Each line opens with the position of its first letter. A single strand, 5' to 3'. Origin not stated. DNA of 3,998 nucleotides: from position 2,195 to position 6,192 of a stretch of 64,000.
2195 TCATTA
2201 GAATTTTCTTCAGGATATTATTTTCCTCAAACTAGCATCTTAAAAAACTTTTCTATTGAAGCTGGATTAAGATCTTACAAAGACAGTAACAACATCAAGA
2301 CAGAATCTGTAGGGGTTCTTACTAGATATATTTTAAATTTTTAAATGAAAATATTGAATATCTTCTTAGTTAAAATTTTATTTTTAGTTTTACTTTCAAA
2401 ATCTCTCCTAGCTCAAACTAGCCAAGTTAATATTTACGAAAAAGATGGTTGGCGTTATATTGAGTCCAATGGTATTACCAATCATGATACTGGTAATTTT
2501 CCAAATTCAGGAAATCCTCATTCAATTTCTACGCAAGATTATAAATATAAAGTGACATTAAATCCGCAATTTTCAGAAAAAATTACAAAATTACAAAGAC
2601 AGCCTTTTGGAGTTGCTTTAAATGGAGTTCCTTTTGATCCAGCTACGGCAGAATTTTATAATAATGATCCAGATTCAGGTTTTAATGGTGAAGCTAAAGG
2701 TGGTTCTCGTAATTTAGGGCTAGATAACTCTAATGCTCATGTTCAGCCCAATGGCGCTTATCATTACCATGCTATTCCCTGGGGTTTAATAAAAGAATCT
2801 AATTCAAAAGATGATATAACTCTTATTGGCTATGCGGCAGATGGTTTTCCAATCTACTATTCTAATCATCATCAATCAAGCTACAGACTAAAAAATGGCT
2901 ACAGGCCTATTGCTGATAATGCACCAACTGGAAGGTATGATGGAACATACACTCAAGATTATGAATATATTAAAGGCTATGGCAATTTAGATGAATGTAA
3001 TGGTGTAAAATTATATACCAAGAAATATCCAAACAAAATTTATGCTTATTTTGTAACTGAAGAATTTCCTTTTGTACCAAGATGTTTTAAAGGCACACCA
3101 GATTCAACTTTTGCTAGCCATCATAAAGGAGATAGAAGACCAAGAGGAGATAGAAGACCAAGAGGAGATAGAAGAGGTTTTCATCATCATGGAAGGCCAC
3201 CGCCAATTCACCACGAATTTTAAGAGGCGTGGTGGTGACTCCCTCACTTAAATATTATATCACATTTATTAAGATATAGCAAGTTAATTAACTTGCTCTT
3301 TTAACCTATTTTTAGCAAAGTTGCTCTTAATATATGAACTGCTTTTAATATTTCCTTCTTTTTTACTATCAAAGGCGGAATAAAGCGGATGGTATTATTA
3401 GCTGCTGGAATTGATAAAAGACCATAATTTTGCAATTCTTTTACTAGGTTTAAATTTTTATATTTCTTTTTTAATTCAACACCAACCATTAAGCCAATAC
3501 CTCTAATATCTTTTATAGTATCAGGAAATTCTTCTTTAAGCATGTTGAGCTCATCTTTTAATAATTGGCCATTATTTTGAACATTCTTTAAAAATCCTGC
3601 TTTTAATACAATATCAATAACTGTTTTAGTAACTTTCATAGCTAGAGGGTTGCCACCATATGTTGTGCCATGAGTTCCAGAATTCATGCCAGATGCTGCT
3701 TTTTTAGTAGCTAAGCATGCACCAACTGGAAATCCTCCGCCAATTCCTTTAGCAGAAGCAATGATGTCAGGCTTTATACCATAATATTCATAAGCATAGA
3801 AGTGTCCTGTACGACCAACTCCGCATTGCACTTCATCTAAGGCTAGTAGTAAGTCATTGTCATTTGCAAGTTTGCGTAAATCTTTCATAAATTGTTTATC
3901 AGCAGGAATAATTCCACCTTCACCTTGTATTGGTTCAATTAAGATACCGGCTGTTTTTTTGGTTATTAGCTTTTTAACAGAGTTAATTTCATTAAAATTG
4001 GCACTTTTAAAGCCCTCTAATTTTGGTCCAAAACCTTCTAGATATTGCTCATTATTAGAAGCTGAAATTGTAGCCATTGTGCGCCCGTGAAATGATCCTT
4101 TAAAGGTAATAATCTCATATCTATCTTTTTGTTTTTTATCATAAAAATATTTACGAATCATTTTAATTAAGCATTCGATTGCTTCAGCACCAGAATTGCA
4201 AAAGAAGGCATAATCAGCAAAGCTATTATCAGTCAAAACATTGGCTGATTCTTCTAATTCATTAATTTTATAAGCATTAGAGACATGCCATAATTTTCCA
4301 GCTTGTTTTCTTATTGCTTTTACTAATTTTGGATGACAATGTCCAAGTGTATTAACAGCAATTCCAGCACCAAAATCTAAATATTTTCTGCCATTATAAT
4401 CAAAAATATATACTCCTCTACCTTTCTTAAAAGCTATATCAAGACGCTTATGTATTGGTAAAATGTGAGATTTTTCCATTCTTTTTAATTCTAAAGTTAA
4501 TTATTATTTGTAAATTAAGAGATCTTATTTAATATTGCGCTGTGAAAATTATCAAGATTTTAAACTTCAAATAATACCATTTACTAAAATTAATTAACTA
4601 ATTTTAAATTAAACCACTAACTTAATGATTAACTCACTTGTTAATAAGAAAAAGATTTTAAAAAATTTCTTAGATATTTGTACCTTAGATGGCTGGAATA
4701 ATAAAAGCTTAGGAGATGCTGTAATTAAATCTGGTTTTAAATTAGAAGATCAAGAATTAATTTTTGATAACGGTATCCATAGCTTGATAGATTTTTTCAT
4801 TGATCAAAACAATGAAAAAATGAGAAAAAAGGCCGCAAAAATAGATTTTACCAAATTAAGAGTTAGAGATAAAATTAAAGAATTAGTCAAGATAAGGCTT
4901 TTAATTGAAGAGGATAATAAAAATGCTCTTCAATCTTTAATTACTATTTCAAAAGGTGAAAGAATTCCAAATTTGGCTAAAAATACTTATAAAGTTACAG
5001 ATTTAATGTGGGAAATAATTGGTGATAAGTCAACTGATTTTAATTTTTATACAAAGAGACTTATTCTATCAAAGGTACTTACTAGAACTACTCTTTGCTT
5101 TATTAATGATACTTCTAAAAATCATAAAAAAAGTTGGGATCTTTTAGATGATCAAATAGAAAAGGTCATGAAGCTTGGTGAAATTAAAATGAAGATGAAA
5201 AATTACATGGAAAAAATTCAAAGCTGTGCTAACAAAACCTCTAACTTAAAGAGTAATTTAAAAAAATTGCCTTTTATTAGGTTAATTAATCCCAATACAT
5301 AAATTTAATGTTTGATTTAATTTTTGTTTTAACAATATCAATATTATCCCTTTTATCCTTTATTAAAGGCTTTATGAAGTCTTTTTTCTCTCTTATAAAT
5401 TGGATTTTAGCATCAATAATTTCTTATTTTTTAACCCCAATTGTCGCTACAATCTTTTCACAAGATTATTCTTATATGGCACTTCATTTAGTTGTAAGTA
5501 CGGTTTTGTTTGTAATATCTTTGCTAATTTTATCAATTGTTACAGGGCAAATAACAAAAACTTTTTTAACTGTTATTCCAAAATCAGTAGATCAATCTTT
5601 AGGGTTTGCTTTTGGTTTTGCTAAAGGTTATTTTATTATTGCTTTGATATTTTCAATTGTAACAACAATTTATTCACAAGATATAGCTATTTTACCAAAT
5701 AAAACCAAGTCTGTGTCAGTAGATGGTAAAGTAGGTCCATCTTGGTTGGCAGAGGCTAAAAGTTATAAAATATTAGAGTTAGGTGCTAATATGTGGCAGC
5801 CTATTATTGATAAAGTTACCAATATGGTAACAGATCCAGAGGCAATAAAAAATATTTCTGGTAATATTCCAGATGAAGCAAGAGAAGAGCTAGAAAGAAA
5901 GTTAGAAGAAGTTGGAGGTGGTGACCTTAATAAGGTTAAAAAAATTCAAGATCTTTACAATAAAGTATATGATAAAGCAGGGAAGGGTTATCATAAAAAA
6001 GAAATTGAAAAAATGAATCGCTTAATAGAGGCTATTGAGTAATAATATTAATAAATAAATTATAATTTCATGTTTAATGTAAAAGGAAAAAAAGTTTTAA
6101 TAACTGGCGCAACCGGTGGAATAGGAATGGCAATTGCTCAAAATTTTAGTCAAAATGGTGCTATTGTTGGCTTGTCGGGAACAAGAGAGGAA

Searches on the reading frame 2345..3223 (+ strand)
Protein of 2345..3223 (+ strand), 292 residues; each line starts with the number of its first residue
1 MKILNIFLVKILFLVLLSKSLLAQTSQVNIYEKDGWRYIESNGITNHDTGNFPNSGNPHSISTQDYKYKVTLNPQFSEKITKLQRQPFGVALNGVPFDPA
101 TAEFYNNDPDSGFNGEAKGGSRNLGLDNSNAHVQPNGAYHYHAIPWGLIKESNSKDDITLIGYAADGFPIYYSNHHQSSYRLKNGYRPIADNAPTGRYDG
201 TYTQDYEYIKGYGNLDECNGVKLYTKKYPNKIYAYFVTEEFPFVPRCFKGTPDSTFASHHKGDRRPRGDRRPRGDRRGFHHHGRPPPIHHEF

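Call 66: search_protein_families(library=pfam, proteins=[window:2345-3223:+], max_evalue=0.00001)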
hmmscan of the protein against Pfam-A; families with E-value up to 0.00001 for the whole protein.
window:2345-3223:+ (292 aa): 1 family
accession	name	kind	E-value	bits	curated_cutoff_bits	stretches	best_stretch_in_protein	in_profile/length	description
PF14240.11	YHYH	-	1.1e-58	198.8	25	1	68-250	2-193/193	YHYH protein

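Call 86: search_protein_families(library=ncbifam, proteins=[window:2345-3223:+], max_evalue=0.00001)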
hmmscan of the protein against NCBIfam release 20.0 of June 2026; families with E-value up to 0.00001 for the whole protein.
window:2345-3223:+ (292 aa): 0 families

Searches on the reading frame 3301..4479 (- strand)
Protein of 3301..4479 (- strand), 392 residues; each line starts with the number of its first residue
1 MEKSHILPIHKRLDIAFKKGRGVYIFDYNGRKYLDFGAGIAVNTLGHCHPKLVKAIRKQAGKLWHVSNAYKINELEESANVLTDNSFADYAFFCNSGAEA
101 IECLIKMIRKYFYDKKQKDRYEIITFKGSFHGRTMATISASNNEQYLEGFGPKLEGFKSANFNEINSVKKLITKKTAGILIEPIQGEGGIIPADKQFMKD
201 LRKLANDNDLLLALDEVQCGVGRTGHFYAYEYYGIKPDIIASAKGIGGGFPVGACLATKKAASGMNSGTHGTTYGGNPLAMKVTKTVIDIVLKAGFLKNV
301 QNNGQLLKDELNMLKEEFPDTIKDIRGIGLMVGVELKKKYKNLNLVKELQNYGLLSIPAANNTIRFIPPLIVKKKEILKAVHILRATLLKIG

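Call 66: search_protein_families(library=pfam, proteins=[window:3301-4479:-], max_evalue=0.00001)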
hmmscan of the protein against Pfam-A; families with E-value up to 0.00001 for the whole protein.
window:3301-4479:- (392 aa): 1 family
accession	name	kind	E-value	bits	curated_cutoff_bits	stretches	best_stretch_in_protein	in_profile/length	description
PF00202.27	Aminotran_3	-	2.8e-121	405.4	30.5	1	13-387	9-402/403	Aminotransferase class-III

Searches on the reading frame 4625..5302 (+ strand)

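Call 66: search_protein_families(library=pfam, proteins=[window:4625-5302:+], max_evalue=0.00001)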
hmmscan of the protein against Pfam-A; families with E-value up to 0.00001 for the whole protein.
window:4625-5302:+ (225 aa): 1 family
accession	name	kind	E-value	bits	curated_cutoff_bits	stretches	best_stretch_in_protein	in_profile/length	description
PF08511.16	COQ9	-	2.6e-22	78.7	20.5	1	115-185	2-72/72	COQ9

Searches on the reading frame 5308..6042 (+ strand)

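Call 66: search_protein_families(library=pfam, proteins=[window:5308-6042:+], max_evalue=0.00001)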
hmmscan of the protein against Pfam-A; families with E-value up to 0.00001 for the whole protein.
window:5308-6042:+ (244 aa): 1 family
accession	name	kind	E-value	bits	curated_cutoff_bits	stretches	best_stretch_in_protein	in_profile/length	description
PF02674.22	Colicin_V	-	8.7e-18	65.1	29.3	1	2-126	1-126/144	Colicin V production protein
